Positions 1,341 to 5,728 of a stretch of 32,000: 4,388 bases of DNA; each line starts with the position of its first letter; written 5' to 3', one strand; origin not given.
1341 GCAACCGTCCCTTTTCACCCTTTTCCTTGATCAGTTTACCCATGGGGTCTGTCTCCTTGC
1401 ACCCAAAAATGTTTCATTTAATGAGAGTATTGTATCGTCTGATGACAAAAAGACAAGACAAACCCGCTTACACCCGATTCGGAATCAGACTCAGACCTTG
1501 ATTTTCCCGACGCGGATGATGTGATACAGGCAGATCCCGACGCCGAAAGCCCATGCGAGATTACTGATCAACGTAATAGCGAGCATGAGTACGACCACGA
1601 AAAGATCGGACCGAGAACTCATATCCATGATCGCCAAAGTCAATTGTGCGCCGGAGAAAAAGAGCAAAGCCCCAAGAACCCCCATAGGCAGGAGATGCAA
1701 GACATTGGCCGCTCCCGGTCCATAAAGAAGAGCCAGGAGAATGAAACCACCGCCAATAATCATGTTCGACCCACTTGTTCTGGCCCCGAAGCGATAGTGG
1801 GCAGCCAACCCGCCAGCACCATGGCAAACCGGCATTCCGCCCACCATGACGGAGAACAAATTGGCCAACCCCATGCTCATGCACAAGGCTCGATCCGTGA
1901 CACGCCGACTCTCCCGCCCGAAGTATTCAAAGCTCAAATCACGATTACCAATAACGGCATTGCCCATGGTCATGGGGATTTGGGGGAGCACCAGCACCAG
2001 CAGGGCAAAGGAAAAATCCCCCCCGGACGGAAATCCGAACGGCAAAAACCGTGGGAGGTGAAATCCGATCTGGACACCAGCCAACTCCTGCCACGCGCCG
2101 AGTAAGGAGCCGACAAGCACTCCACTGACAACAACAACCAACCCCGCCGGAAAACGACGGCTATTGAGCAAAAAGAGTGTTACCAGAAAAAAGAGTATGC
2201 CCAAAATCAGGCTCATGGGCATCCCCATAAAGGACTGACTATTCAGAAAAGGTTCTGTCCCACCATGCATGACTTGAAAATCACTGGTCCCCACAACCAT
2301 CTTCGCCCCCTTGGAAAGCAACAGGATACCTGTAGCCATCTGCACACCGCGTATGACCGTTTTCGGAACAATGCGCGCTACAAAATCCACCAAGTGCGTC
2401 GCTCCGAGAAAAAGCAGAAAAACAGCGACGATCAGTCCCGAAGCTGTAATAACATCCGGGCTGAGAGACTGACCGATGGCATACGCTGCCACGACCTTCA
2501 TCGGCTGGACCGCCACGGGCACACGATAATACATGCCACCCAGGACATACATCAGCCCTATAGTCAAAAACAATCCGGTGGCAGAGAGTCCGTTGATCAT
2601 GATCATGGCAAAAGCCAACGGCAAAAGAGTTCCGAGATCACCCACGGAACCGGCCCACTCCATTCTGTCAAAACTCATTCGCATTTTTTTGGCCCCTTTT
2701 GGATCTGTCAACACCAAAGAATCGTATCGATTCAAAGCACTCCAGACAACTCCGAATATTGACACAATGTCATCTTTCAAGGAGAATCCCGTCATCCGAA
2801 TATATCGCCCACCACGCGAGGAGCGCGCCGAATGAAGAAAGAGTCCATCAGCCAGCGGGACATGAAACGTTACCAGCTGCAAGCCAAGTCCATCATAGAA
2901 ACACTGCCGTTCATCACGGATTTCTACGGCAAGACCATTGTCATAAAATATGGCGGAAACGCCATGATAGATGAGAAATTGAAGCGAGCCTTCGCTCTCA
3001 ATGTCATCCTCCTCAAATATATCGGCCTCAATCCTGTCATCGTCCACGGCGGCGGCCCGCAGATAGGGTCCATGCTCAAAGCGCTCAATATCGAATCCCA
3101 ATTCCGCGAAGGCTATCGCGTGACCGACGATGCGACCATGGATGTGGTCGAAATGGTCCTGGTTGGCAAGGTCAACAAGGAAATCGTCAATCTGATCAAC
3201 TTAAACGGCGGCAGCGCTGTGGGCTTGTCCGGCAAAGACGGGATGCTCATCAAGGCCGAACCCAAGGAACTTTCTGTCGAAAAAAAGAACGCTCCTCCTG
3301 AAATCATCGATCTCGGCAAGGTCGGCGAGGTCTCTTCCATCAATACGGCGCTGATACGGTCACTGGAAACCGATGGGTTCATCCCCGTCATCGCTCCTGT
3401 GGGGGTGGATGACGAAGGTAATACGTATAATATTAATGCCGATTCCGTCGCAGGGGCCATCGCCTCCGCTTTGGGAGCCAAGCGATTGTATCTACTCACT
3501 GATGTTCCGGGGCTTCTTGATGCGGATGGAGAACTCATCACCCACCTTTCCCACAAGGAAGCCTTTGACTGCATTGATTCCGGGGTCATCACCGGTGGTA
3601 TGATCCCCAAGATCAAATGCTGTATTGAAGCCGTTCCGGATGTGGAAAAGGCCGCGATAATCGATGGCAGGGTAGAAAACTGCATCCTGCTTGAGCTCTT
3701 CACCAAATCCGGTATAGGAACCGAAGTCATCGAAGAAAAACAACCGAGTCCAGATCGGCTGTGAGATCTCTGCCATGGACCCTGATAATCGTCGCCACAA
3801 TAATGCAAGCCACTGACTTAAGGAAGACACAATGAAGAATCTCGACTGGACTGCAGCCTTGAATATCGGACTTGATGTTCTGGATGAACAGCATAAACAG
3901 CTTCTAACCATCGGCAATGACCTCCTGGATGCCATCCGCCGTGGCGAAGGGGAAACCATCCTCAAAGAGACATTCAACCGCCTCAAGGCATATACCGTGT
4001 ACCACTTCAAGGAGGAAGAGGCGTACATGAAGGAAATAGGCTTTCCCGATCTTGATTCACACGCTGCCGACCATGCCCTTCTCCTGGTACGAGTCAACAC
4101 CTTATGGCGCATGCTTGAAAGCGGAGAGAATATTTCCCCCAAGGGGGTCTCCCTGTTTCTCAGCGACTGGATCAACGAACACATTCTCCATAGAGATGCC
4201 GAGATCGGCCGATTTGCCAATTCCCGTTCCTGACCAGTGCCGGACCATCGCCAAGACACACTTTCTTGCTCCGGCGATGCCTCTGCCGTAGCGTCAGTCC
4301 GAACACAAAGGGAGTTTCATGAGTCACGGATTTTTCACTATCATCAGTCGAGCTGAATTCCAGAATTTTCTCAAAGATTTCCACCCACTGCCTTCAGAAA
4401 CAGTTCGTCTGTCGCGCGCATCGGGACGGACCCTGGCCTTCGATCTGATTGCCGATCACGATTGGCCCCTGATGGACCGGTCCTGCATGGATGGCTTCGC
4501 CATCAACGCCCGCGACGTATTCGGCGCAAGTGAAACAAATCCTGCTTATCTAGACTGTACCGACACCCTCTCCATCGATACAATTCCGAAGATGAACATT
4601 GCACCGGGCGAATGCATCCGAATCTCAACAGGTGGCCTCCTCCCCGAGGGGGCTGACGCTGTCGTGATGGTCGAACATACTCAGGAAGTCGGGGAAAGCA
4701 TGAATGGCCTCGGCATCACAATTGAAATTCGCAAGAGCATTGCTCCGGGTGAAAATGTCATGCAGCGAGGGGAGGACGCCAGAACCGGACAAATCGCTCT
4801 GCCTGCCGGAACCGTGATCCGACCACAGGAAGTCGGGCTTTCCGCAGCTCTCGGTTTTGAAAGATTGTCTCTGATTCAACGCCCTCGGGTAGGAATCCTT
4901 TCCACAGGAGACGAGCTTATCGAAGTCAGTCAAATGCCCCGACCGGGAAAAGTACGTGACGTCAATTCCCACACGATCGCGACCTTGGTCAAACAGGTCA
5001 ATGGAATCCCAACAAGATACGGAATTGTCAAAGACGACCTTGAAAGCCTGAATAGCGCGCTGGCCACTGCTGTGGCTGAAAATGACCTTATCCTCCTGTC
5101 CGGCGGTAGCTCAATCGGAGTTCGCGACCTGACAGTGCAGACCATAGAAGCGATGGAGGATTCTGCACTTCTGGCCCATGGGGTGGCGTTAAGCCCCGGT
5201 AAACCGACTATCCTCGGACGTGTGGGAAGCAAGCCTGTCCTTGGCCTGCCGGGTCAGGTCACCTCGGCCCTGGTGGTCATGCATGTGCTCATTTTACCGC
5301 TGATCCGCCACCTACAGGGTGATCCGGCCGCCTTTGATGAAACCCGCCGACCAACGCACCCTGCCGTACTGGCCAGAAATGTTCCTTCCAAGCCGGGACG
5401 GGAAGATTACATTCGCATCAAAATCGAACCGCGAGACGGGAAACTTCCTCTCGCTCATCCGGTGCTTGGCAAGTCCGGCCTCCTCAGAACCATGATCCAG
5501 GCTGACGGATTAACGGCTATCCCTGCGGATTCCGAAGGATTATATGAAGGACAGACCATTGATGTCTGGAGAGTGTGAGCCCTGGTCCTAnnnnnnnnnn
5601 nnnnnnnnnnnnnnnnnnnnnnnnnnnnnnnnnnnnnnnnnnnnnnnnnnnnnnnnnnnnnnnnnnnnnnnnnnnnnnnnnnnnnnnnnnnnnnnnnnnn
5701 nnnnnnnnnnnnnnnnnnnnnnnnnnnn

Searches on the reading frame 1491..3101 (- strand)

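Call 97: search_protein_families(library=pfam, proteins=[window:1491-3101:-], max_evalue=0.0001)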
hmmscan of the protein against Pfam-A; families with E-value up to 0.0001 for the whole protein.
window:1491-3101:- (536 aa): 1 family
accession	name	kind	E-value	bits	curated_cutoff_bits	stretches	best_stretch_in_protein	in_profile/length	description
PF16983.11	MFS_MOT1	-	4.9e-52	175.4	30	2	368-487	3-111/111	Molybdate transporter of MFS superfamily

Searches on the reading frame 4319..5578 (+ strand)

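Call 97: search_protein_families(library=pfam, proteins=[window:4319-5578:+], max_evalue=0.0001)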
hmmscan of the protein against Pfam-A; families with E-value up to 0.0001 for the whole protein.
window:4319-5578:+ (419 aa): 3 families
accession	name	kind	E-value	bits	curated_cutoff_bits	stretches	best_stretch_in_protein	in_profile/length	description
PF03453.22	MoeA_N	-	5.1e-43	146.9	30.8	1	15-179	7-160/160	MoeA N-terminal region (domain I and II)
PF00994.29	MoCF_biosynth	-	1.6e-28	99.7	26.6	1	192-331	1-144/144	Probable molybdopterin binding domain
PF03454.20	MoeA_C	-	1.4e-16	60.9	22.1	1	349-417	2-70/72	MoeA C-terminal region (domain IV)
